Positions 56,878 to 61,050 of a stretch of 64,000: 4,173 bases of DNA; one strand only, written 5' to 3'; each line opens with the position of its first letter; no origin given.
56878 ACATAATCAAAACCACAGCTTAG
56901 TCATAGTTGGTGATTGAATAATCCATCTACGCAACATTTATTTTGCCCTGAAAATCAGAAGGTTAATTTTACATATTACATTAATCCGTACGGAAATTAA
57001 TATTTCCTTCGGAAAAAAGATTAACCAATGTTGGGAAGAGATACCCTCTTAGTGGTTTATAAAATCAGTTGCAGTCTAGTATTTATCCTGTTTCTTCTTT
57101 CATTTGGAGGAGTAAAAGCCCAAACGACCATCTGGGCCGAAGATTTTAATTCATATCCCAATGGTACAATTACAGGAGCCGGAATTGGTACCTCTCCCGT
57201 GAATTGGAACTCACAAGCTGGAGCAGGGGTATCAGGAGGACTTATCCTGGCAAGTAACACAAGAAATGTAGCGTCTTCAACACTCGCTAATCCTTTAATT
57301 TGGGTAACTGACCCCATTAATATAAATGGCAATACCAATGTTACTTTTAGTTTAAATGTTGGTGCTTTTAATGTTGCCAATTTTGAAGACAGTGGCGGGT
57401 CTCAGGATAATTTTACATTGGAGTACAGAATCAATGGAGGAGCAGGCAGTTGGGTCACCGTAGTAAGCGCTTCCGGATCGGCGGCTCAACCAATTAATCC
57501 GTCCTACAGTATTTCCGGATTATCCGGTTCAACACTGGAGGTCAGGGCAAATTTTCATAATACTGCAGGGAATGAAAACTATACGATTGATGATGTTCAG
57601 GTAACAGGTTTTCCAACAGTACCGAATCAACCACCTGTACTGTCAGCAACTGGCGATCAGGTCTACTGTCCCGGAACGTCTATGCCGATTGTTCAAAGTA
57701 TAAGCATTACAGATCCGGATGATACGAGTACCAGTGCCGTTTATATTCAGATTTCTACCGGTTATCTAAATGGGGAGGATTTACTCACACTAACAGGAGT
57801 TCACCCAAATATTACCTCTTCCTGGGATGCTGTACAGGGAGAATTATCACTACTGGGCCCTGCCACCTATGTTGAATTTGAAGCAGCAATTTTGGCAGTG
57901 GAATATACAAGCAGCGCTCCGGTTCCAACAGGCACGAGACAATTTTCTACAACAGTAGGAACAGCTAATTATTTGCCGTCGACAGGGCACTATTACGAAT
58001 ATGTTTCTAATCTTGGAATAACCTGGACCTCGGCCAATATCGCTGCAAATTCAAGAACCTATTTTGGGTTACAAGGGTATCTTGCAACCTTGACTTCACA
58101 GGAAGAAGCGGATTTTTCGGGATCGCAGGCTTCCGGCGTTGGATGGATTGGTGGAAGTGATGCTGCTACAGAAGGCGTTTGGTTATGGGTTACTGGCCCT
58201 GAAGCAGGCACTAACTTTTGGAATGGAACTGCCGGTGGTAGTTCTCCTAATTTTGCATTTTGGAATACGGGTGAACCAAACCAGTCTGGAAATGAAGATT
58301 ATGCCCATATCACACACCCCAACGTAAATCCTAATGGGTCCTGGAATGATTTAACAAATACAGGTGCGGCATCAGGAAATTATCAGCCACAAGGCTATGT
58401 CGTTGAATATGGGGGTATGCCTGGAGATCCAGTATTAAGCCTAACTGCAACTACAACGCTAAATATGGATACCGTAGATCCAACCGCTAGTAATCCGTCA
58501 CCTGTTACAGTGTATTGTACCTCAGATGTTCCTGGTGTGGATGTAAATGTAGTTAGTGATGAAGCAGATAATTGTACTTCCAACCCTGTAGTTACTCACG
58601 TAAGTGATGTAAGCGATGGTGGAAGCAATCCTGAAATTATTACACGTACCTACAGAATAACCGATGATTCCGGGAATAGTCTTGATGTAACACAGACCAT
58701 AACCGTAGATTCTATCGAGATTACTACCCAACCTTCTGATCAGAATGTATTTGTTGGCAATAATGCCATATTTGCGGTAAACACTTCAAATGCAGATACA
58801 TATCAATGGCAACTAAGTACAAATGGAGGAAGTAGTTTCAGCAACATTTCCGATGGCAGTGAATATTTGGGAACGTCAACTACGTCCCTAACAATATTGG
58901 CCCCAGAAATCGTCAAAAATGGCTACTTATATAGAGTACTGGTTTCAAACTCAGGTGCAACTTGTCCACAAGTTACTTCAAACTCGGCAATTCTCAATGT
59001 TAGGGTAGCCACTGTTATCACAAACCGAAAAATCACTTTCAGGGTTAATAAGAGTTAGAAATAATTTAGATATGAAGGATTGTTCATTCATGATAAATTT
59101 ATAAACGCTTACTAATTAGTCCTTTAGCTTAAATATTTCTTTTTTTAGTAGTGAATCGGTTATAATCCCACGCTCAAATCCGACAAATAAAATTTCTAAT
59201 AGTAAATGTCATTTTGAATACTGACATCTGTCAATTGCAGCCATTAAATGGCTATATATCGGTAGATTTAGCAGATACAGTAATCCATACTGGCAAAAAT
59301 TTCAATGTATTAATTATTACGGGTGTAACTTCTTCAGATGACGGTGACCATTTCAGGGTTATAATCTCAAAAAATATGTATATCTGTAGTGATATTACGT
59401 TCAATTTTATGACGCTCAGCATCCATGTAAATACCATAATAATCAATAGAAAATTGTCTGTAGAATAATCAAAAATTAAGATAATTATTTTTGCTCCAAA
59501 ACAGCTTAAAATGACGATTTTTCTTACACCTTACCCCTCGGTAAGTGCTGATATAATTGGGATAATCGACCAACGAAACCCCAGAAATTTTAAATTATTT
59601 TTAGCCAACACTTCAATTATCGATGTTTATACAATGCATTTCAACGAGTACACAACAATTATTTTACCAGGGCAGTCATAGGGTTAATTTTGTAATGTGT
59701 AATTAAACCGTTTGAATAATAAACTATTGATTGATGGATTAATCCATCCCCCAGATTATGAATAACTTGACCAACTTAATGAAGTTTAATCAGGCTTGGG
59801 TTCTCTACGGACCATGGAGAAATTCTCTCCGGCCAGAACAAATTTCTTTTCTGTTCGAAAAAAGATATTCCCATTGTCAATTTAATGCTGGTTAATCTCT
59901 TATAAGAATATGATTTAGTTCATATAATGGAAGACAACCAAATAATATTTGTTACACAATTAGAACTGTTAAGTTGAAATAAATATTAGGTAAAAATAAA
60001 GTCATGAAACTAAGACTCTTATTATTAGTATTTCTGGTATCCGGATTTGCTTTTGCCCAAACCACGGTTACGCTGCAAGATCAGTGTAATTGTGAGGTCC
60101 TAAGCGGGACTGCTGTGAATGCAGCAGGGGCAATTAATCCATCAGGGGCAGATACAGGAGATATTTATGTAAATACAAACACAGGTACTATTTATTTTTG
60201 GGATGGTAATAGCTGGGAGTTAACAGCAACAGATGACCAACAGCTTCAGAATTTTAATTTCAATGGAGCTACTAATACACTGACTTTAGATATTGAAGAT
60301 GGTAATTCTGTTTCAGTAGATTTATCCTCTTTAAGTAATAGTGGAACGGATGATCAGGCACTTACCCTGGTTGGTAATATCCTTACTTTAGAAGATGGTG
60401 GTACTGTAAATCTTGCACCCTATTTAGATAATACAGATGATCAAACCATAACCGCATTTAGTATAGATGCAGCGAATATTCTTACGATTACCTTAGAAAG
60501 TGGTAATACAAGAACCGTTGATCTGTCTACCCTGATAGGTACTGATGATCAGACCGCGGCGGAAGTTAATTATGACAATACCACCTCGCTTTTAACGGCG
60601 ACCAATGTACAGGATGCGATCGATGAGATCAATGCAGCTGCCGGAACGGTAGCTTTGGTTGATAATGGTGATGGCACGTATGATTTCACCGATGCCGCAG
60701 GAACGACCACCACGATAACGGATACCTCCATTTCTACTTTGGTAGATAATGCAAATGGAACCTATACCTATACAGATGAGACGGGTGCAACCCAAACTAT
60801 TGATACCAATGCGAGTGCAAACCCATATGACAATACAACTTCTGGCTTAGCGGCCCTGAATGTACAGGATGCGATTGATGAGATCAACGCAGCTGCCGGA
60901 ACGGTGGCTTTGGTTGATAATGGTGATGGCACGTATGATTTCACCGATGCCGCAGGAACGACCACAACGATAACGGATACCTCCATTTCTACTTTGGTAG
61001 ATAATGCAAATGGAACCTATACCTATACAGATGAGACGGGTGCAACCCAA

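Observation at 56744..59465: Shared short basic C-terminal tail (T-[IV]-I-T-N-R-[RK]-I-T-[YF]-R-V-N-[RK]-x-stop) on adjacent giant secreted proteins that lack a recognisable T9SS CTD: candidate compact sorting/anchoring signal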

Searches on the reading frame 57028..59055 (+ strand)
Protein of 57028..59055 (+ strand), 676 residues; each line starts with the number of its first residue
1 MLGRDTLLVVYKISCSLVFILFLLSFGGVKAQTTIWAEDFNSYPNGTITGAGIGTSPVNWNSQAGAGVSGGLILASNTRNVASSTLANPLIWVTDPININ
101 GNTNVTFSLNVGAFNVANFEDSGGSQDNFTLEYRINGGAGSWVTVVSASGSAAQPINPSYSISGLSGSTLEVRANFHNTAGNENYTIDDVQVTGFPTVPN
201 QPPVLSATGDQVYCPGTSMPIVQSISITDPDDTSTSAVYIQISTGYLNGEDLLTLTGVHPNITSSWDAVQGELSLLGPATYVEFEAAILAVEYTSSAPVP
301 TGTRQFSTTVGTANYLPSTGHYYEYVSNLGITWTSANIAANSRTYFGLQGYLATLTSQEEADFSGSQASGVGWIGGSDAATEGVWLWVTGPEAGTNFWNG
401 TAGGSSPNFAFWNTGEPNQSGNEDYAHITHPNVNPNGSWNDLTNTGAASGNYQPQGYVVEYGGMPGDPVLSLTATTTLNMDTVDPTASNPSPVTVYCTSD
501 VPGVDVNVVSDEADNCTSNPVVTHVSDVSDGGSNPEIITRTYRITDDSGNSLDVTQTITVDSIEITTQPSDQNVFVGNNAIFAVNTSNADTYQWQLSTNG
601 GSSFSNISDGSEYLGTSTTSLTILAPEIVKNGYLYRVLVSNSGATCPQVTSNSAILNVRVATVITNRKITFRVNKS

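Call 8: search_protein_families(library=ncbifam, proteins=[window:57028-59055:+], max_evalue=1)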
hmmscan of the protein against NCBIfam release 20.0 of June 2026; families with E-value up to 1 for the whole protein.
window:57028-59055:+ (676 aa): 1 family
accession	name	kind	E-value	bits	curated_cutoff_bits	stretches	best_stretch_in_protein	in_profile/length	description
NF033776.1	stress_YhcN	equivalog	0.07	13.5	125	0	18-62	10-54/87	peroxide/acid stress response protein YhcN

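Call 9: search_protein_families(library=pfam, proteins=[window:57028-59055:+], max_evalue=1)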
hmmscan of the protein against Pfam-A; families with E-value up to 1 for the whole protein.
window:57028-59055:+ (676 aa): 4 families
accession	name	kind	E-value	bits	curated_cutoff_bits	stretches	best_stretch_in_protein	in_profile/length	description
PF23237.1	HYR_4C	-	0.0014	19.2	27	1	486-560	2-73/73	HYR-like domain with 4 cysteines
PF21471.3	Reelin_subrepeat-B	-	0.0026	18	27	1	92-155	27-86/127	Reelin subrepeat B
PF00059.27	Lectin_C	-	0.0045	18.1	22.6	1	348-442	15-95/107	Lectin C-type domain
PF13927.12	Ig_3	-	0.18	12.7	30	1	564-626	3-64/78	Immunoglobulin domain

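Call 20: find_encoding_contigs(protein=window:57028-59055:+, flank=10000, max_places=6)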
Protein window:57028-59055:+ (676 aa): 4 contigs read that carry it; 4 places shown.
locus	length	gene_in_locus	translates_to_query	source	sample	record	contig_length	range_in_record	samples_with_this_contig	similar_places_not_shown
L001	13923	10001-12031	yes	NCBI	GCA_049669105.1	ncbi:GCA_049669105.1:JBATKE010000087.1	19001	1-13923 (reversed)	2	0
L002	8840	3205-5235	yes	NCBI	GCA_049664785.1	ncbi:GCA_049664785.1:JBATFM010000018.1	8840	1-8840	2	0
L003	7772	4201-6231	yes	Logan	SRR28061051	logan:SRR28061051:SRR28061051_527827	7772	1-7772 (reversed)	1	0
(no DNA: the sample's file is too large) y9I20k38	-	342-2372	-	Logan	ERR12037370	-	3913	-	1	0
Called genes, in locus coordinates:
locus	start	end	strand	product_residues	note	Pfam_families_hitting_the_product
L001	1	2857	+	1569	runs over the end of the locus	-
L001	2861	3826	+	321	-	PF11751:PorP_SprF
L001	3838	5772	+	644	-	PF07676:PD40 (faint), PF13620:CarboxypepD_reg, PF13715:CarbopepD_reg_2 (weak), PF00691:OmpA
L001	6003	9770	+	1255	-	PF03160:Calx-beta, PF17210:SdrD_B, PF13620:CarboxypepD_reg (weak), PF13229:Beta_helix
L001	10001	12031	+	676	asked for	-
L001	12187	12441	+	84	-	-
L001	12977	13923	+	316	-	?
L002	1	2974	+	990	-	PF17210:SdrD_B, PF13620:CarboxypepD_reg (weak), PF13229:Beta_helix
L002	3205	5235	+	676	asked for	-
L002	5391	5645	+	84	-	-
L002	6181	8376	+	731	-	PF10387:DUF2442 (faint)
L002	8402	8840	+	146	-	?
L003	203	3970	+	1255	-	PF03160:Calx-beta, PF17210:SdrD_B, PF13620:CarboxypepD_reg (weak), PF13229:Beta_helix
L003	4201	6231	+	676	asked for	-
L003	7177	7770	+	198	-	?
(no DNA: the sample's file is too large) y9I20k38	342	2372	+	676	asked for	-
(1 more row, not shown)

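Call 34: find_homologous_proteins(query=window:57028-59055:+, max_evalue=0.00001)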
Query window:57028-59055:+ (676 aa): 2420 proteins with E <= 0.00001 among 8000 candidates; the best 120 are listed.
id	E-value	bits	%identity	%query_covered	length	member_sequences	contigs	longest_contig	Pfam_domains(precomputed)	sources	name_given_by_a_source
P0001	0.0e+0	1386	92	100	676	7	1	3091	-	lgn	-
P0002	0.0e+0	1247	82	100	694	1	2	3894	-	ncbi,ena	-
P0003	0.0e+0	1246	82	100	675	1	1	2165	-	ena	-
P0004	0.0e+0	1218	82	97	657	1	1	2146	-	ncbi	-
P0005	0.0e+0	1131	83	89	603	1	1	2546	-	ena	-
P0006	0.0e+0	1030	69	99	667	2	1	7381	PF23237.2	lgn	-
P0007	0.0e+0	1014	69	98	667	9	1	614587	-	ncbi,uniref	ncbi:hypothetical protein [Maribacter arcticus]|uniref:hypothetical protein n=1 Tax=Maribacter arcti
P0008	1.2e-293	994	90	72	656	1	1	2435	-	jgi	-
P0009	1.8e-292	990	72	98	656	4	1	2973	-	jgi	jgi:hypothetical protein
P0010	4.5e-292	989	91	72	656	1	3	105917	-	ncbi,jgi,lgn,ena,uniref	ncbi:MAG: C-type lectin domain-containing protein [Eudoraea sp.]|jgi:hypothetical protein|uniref:C-t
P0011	1.3e-291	987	80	86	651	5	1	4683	-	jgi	-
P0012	3.4e-290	982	91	72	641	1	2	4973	-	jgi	-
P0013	2.6e-289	979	73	69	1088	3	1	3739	PF23237.2,PF02494.23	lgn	-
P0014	8.9e-285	964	67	97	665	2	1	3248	-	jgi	-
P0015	1.1e-284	964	88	72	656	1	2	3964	-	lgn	-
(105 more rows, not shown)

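Call 53: predict_structure(alignment_id=A4)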
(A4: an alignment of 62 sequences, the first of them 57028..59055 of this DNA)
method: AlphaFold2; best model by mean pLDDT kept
length: 676 residues; sequences in the alignment: 62
mean_pLDDT: 77.5   pTM: 0.50
mean pLDDT of the five models: 77.5, 76.4, 76.1, 75.8, 75.7
residues with pLDDT >= 90: 264; 70-90: 197; 50-70: 121; < 50: 94
segments of 3 or more residues with pLDDT < 50: 26-29, 364-383, 387-393, 402-452, 665-668, 672-676
pLDDT, mean of each block of 10 residues (from residue 1): 65 82 59 84 88 86 85 78 63 91 88 69 69 84 88 82 89 83 83 76 85 91 91 85 86 95 87 89 95 92 90 64 70 62 60 55 44 41 48 51 44 35 40 42 41 60 60 89 93 91 93 89 95 87 93 96 93 93 94 95 95 96 93 96 88 94 53 43
secondary structure, 60 per line:
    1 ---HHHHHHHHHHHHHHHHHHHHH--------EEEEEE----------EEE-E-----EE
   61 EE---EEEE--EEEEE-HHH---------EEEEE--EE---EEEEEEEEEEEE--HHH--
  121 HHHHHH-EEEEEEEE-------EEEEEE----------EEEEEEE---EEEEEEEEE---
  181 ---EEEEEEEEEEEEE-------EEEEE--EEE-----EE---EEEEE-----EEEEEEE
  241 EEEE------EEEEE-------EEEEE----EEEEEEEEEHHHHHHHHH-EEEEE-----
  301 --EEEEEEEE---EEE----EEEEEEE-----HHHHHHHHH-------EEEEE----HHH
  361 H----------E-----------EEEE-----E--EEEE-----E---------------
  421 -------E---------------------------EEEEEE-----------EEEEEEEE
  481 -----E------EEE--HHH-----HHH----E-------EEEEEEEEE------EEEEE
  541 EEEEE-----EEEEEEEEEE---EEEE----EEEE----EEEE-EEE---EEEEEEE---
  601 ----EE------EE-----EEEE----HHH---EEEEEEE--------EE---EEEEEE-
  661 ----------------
elements in order (helices of 4 or more, strands of 3 or more residues): H4-24 E33-38 E49-51 E59-62 E66-69 E72-76 E90-94 E102-113 H121-126 E128-135 E143-148 E159-165 E169-177 E184-196 E204-208 E211-213 E224-228 E234-244 E251-255 E263-267 E272-280 H281-289 E291-295 E303-310 E314-316 E321-327 H333-341 E349-353 H358-361 E384-387 E396-399 E456-461 E473-480 E493-495 E521-529 E536-545 E551-560 E564-567 E572-575 E580-583 E585-587 E591-597 E620-623 E634-640 E654-659
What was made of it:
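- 59005..59055 (+): C-terminal tail of P2: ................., followed by the stop at 59056..59058. AlphaFold2 models residues 661-676 as coil with pLDDT 43-53, after a confident Ig domain (residues 564-659, pLDDT above 90) (call 53).
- On Any T9SS CTD: The conserved unit is 15-17 aa. AlphaFold2 models it as coil with pLDDT 43-53 (call 53).
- Closest known: T9SS C-terminal domains, types A. Different: It is predicted to be disordered (call 53).
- In the AlphaFold2 model the tail is coil at pLDDT 43-53, next to an Ig domain above 90 (call 53). AlphaFold2 does not pack the tail onto its own domain (call 53).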

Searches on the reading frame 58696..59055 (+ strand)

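Call 8: search_protein_families(library=ncbifam, proteins=[window:58696-59055:+], max_evalue=1)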
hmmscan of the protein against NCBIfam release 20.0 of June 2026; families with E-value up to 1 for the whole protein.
window:58696-59055:+ (120 aa): 0 families

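Call 9: search_protein_families(library=pfam, proteins=[window:58696-59055:+], max_evalue=1)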
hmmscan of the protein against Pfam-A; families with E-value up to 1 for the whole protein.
window:58696-59055:+ (120 aa): 2 families
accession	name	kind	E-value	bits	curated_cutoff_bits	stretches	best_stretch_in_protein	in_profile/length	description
PF13927.12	Ig_3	-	0.006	17.5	30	1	8-71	3-65/78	Immunoglobulin domain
PF17883.6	MBG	-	0.051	14.5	23.3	1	24-67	56-95/97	MBG domain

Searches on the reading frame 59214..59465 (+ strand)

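Call 8: search_protein_families(library=ncbifam, proteins=[window:59214-59465:+], max_evalue=1)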
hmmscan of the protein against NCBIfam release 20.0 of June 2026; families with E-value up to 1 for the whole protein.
window:59214-59465:+ (84 aa): 0 families

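Call 9: search_protein_families(library=pfam, proteins=[window:59214-59465:+], max_evalue=1)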
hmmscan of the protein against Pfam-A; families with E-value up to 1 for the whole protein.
window:59214-59465:+ (84 aa): 1 family
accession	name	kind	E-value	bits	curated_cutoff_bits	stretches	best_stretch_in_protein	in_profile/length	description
PF02596.20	DUF169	-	0.19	12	27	1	6-64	111-168/209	Uncharacterised ArCR, COG2043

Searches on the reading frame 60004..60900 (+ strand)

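Call 41: search_protein_families(library=pfam, proteins=[window:60004-60900:+], max_evalue=1)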
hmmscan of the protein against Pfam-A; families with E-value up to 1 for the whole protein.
seq(299 aa): 4 families
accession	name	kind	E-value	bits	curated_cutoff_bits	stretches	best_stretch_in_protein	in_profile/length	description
PF10387.14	DUF2442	-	5e-05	23.9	23.9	1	152-188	4-40/72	Protein of unknown function (DUF2442)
PF06004.18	DUF903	-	0.00014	22.2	27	2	247-269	20-42/49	Bacterial protein of unknown function (DUF903)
PF20070.4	DUF6466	-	0.083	13.7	25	0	86-115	1-30/146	Family of unknown function (DUF6466)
PF22111.2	MtrC-MtrF_N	-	0.5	10.7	27.7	1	236-267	55-86/126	Decaheme cytochrome c component MtrC/MtrF N-terminal domain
